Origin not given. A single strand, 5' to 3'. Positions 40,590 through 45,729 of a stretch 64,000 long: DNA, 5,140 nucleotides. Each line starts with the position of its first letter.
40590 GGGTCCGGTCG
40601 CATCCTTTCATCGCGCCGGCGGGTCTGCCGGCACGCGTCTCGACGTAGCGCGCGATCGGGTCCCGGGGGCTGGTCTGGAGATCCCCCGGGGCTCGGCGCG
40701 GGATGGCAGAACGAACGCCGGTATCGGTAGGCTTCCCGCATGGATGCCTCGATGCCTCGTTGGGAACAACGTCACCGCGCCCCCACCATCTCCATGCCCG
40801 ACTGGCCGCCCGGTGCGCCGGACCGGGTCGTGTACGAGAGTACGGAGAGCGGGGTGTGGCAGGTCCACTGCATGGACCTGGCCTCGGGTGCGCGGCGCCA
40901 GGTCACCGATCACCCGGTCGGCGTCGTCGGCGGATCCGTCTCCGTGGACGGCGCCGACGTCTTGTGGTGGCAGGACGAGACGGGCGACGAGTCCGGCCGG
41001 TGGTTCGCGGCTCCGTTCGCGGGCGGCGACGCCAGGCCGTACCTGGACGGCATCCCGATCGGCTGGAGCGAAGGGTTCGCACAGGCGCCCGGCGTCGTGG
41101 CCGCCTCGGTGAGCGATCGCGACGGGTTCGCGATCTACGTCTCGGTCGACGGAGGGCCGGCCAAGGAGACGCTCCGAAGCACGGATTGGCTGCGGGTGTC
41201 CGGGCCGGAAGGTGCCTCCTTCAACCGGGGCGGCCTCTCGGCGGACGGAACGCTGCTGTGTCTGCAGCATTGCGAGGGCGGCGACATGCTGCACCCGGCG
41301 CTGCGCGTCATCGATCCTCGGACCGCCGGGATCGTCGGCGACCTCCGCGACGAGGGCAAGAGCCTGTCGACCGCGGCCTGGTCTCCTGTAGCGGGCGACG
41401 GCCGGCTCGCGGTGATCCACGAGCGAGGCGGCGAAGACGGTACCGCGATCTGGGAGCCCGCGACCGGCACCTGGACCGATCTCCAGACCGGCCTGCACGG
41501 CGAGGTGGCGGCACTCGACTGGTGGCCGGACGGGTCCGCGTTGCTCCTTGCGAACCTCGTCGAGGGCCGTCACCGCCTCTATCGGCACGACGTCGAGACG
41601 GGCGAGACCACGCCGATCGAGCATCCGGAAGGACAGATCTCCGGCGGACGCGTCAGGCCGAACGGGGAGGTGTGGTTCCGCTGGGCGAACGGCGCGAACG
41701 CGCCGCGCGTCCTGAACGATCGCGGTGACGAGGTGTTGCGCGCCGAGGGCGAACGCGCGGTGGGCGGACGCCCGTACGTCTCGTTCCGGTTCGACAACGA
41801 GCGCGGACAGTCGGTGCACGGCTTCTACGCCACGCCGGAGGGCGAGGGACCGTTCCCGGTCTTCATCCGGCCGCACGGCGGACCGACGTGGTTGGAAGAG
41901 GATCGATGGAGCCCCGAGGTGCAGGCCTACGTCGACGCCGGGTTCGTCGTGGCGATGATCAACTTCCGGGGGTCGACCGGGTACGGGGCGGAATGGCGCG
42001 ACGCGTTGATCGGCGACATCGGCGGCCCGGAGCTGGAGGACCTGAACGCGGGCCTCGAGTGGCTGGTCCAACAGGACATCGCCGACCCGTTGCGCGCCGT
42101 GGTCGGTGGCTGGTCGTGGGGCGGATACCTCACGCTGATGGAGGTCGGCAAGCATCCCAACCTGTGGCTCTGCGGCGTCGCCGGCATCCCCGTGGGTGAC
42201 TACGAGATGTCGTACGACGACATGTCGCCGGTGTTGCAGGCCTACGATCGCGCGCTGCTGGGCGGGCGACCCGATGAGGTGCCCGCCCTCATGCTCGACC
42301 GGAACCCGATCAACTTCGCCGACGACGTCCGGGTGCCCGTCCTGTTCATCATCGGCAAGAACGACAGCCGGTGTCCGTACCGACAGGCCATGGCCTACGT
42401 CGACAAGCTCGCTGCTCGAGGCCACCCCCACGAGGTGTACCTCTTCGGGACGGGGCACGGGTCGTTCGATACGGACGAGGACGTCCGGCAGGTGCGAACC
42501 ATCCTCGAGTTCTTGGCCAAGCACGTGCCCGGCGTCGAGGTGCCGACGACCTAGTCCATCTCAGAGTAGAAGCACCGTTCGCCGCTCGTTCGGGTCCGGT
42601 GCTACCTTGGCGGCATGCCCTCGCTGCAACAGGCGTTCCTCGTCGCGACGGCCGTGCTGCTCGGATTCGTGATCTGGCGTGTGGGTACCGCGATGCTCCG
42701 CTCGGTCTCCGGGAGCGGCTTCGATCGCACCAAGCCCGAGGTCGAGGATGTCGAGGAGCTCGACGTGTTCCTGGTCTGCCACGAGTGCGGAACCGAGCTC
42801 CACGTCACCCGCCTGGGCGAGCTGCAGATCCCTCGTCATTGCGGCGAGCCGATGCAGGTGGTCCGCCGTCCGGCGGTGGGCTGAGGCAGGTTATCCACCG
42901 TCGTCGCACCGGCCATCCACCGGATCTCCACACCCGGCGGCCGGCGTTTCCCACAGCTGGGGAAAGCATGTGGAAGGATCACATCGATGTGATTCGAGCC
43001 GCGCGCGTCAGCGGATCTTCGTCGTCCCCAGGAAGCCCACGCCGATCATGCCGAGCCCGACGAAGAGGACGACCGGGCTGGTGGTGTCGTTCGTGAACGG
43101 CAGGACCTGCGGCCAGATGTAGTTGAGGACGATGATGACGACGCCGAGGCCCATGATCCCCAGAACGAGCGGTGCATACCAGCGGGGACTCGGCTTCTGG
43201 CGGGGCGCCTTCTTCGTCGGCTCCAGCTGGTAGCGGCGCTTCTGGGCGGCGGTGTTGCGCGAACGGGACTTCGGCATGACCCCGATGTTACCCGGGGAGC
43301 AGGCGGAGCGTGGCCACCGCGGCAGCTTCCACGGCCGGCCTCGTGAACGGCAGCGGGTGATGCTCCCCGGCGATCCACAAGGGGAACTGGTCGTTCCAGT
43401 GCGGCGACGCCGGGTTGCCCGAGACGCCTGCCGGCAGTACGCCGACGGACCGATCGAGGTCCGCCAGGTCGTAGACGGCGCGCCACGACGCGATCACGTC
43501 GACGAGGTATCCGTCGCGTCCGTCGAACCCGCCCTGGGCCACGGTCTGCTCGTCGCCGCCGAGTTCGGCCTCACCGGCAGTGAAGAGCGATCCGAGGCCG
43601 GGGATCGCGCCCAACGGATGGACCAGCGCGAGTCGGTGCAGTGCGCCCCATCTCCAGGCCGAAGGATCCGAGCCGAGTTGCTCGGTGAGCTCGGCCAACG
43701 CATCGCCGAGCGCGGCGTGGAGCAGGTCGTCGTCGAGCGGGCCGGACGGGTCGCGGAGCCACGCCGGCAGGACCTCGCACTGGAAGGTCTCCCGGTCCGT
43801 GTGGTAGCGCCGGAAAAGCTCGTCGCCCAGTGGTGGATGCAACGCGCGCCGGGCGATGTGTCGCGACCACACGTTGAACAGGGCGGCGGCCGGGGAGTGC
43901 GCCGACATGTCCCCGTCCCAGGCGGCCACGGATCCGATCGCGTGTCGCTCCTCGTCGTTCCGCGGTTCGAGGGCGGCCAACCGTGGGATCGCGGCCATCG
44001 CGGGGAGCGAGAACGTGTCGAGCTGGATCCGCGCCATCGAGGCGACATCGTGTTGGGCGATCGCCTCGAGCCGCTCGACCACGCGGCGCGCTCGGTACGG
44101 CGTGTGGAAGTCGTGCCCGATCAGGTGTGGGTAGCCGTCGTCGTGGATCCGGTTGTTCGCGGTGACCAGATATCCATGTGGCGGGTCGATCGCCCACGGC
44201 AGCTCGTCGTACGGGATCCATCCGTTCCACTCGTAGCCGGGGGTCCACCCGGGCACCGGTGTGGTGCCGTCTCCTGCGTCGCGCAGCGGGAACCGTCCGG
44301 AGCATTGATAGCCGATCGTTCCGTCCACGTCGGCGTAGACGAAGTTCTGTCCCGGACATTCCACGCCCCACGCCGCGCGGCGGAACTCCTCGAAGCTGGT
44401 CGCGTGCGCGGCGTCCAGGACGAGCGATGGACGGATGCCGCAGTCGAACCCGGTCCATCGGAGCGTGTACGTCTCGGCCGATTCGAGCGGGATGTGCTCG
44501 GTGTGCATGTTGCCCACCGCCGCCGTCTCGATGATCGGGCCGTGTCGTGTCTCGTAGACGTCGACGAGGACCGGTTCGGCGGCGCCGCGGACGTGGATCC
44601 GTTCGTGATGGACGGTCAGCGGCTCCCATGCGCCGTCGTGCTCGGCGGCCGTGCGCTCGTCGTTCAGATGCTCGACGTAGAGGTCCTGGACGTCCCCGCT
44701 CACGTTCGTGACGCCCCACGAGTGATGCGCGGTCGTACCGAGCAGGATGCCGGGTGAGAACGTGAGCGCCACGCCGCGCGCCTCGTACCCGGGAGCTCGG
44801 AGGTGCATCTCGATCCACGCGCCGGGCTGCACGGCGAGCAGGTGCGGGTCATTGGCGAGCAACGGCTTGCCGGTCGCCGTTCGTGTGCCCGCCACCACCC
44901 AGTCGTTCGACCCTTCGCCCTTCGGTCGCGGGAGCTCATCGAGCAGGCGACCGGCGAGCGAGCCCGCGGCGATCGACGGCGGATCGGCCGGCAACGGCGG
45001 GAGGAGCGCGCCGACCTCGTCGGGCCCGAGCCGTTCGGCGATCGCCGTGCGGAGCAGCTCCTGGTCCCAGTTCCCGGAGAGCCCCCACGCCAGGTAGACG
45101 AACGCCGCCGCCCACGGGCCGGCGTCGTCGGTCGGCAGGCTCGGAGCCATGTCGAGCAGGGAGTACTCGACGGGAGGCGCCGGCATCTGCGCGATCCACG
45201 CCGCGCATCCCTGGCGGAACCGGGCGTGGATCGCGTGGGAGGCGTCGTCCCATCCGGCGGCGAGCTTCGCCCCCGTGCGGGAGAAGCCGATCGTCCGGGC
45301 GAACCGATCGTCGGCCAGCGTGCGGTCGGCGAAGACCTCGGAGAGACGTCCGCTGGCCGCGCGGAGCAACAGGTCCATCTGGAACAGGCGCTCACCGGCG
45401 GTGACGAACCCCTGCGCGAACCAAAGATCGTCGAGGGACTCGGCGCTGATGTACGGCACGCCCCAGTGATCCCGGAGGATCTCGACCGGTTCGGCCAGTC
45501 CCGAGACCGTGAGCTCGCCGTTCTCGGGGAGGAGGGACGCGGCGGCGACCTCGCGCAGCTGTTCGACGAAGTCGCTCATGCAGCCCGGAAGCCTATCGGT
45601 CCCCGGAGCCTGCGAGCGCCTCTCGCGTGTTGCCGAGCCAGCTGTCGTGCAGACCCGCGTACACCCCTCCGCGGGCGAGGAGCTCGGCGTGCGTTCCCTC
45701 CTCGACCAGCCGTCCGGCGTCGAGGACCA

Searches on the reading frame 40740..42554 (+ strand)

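Call 85: search_protein_families(library=pfam, proteins=[window:40740-42554:+], max_evalue=0.00001)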
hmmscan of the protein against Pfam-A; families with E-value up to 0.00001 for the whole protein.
window:40740-42554:+ (604 aa): 4 families
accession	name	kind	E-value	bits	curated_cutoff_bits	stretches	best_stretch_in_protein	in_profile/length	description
PF00326.27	Peptidase_S9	-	1.5e-42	146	22.6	1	393-596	6-210/213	Prolyl oligopeptidase family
PF20434.5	BD-FAE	-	6.2e-10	39.4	26.8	0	363-467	4-105/215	BD-FAE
PF00561.26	Abhydrolase_1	-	3.5e-06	27.3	25.8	0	373-474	1-92/245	alpha/beta hydrolase fold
PF02129.25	Peptidase_S15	-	6.1e-06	26.5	23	0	366-470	12-114/262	X-Pro dipeptidyl-peptidase (S15 family)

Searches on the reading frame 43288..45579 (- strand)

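Call 85: search_protein_families(library=pfam, proteins=[window:43288-45579:-], max_evalue=0.00001)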
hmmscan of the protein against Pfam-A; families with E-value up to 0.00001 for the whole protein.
window:43288-45579:- (763 aa): 1 family
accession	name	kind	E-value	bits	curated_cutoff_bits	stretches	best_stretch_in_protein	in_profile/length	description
PF01804.23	Penicil_amidase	-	7.5e-201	670.1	21.3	1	31-752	1-675/675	Penicillin amidase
